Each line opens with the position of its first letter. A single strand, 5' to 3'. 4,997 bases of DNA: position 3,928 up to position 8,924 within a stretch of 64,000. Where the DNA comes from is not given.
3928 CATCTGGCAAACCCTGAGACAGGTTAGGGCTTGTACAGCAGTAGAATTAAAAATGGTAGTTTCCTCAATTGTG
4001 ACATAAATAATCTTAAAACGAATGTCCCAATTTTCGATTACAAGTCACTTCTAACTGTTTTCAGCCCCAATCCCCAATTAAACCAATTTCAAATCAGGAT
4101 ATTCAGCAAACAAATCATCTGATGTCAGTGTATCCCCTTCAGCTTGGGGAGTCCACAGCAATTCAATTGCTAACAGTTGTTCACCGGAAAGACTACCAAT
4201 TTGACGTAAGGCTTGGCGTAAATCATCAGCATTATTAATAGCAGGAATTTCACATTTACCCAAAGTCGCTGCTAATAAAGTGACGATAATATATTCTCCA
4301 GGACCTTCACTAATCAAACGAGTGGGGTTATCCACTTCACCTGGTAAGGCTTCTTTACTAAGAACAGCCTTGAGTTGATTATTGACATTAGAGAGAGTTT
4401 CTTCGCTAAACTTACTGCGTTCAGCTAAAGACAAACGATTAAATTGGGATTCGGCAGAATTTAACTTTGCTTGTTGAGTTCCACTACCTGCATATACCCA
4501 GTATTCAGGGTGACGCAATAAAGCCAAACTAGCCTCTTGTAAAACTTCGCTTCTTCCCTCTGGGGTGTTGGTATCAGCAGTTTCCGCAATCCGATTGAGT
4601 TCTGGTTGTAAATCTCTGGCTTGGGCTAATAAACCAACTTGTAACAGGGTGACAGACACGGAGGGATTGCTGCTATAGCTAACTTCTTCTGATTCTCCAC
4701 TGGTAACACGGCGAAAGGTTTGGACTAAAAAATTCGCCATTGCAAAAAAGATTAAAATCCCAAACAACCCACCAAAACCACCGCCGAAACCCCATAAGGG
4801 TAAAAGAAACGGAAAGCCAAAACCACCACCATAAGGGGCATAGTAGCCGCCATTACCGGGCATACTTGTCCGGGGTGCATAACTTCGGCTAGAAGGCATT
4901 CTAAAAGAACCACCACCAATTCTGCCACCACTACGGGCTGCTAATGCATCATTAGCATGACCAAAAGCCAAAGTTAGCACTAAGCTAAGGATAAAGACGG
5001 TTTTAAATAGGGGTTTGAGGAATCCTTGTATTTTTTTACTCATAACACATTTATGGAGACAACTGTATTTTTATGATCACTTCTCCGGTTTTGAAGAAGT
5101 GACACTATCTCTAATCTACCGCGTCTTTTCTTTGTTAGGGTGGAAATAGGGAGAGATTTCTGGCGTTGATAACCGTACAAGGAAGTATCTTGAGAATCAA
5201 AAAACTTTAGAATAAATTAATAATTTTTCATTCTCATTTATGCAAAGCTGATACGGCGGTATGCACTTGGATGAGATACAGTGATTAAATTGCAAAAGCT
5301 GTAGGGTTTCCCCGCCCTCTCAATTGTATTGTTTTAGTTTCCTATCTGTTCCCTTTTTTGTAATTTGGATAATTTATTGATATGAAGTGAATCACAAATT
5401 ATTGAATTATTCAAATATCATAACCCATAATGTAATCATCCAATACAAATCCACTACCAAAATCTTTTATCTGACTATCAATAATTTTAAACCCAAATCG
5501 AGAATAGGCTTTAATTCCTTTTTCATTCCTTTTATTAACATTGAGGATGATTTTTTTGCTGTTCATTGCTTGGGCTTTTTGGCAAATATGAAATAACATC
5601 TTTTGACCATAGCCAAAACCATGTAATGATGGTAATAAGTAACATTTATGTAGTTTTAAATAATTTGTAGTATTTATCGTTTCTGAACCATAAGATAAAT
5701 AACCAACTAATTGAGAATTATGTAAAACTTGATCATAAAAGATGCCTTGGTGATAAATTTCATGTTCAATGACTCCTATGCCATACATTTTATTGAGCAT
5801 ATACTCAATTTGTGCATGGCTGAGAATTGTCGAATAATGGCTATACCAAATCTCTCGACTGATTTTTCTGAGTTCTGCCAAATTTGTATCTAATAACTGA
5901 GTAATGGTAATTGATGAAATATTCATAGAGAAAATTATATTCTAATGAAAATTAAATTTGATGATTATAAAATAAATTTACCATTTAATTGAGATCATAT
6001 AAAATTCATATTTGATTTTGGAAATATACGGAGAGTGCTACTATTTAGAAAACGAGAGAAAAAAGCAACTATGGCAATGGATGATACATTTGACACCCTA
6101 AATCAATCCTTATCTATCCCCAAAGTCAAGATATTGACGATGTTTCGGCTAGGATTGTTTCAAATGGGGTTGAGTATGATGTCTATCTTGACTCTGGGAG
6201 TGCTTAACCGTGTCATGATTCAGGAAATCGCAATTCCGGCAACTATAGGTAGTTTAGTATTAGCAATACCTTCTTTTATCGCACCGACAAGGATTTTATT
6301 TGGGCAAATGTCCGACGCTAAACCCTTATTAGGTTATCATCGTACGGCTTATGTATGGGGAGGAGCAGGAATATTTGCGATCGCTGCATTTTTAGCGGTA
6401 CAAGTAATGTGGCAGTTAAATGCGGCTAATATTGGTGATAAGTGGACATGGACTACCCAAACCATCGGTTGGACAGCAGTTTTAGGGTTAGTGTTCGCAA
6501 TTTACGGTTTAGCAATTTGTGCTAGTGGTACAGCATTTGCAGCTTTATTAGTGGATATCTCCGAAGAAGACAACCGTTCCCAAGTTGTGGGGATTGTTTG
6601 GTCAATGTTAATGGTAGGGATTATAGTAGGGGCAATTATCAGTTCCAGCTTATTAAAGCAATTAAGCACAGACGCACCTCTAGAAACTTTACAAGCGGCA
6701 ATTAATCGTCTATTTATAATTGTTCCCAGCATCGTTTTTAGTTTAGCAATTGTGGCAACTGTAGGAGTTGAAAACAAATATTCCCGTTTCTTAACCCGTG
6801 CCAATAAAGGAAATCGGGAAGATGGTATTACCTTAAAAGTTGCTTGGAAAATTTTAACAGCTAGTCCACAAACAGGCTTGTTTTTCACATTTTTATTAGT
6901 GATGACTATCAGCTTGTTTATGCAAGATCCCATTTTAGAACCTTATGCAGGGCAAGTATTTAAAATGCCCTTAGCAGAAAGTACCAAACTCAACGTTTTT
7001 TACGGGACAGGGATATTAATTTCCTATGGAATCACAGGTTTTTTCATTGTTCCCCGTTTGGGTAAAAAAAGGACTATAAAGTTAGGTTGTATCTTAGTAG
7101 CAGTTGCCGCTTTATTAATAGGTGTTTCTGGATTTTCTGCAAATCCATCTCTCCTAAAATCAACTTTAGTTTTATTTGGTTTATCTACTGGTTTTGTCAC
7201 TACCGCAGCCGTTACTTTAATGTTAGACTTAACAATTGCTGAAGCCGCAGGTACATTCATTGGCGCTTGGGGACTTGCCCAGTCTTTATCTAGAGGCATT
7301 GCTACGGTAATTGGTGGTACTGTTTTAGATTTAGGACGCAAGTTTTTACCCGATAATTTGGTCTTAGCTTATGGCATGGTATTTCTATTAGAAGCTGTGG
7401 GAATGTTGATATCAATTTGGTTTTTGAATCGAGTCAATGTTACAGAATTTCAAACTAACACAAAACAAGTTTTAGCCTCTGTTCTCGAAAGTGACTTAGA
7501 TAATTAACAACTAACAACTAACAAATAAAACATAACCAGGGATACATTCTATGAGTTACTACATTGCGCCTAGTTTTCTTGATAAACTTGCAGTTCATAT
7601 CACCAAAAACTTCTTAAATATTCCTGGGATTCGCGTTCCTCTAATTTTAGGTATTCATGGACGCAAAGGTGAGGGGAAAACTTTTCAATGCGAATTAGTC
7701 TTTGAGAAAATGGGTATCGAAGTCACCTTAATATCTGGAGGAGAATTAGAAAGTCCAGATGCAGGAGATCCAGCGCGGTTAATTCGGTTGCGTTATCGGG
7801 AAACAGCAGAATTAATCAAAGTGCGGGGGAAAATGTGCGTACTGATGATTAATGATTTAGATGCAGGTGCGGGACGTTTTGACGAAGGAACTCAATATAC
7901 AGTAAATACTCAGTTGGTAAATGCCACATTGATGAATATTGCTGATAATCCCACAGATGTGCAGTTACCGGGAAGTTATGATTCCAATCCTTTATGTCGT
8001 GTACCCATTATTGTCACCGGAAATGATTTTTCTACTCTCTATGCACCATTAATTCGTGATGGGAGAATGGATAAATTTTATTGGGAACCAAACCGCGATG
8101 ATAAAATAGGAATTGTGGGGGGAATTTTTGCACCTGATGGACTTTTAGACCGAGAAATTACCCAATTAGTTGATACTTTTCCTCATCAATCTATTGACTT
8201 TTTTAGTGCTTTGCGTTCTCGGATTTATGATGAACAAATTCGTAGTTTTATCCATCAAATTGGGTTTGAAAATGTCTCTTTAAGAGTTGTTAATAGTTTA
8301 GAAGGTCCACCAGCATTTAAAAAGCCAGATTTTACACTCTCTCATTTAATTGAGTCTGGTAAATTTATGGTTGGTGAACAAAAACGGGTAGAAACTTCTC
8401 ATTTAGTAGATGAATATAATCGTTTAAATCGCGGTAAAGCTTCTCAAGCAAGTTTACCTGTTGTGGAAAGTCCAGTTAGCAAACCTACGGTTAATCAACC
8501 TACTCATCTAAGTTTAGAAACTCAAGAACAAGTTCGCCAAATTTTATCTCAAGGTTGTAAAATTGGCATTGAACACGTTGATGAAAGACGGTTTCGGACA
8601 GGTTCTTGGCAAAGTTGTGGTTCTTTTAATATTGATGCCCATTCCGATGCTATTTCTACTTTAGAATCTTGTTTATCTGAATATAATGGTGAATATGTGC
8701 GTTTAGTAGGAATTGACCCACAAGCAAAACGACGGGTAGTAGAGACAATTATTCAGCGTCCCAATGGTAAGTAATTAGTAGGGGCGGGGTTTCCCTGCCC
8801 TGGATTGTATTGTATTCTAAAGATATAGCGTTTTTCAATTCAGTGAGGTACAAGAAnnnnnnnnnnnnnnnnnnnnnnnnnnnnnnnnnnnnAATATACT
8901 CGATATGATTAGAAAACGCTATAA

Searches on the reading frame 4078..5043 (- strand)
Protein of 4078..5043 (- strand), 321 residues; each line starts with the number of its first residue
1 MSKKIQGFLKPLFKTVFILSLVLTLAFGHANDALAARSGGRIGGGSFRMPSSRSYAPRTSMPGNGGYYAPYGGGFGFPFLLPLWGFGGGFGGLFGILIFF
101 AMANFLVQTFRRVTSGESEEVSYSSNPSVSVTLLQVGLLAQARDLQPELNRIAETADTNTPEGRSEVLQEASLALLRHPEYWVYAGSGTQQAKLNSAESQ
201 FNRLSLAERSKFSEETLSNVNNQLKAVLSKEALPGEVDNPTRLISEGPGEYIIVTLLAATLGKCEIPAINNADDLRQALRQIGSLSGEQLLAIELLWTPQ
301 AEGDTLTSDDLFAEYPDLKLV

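Call 50: search_protein_families(library=pfam, proteins=[window:4078-5043:-], max_evalue=0.00001)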
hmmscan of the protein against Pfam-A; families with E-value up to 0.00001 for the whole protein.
window:4078-5043:- (321 aa): 1 family
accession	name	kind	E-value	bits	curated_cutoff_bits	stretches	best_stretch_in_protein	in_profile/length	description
PF07466.16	DUF1517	-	1.3e-68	231.1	23.3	1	129-320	2-183/184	Protein of unknown function (DUF1517)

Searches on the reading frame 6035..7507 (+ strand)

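Call 50: search_protein_families(library=pfam, proteins=[window:6035-7507:+], max_evalue=0.00001)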
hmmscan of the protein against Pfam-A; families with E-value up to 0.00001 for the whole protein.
window:6035-7507:+ (490 aa): 2 families
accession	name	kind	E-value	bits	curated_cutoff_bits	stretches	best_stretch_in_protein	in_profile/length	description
PF03209.21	PUCC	-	6.9e-109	365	21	1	56-471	1-400/401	PUCC protein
PF07690.21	MFS_1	-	6.2e-20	71.8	33.4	1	44-423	5-346/347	Major Facilitator Superfamily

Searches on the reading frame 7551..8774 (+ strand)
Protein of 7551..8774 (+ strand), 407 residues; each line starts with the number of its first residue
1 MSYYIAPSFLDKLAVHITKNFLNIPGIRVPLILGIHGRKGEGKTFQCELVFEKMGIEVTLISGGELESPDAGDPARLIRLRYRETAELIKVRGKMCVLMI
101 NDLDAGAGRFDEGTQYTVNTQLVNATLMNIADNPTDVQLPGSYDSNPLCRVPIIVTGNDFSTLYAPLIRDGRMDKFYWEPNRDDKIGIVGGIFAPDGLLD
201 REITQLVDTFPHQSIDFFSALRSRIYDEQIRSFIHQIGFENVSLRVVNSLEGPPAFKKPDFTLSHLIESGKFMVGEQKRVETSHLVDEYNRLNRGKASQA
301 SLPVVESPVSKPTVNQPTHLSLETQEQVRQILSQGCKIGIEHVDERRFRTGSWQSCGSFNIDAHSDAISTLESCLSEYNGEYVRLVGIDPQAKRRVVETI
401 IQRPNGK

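Call 50: search_protein_families(library=pfam, proteins=[window:7551-8774:+], max_evalue=0.00001)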
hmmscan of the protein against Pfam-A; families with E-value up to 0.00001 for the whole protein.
window:7551-8774:+ (407 aa): 3 families
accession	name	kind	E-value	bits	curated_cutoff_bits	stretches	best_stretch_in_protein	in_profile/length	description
PF21228.3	RuBisCO_activase_AAA_helical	-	2.3e-40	137.2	27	1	182-277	1-96/96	Ribulose bisphosphate carboxylase/oxygenase activase, AAA, helical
PF00101.25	RuBisCO_small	-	4.8e-22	78.2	27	1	317-404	8-97/97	Ribulose bisphosphate carboxylase, small chain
PF00004.35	AAA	-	5.4e-14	53.2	21.2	1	35-178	3-128/131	ATPase family associated with various cellular activities (AAA)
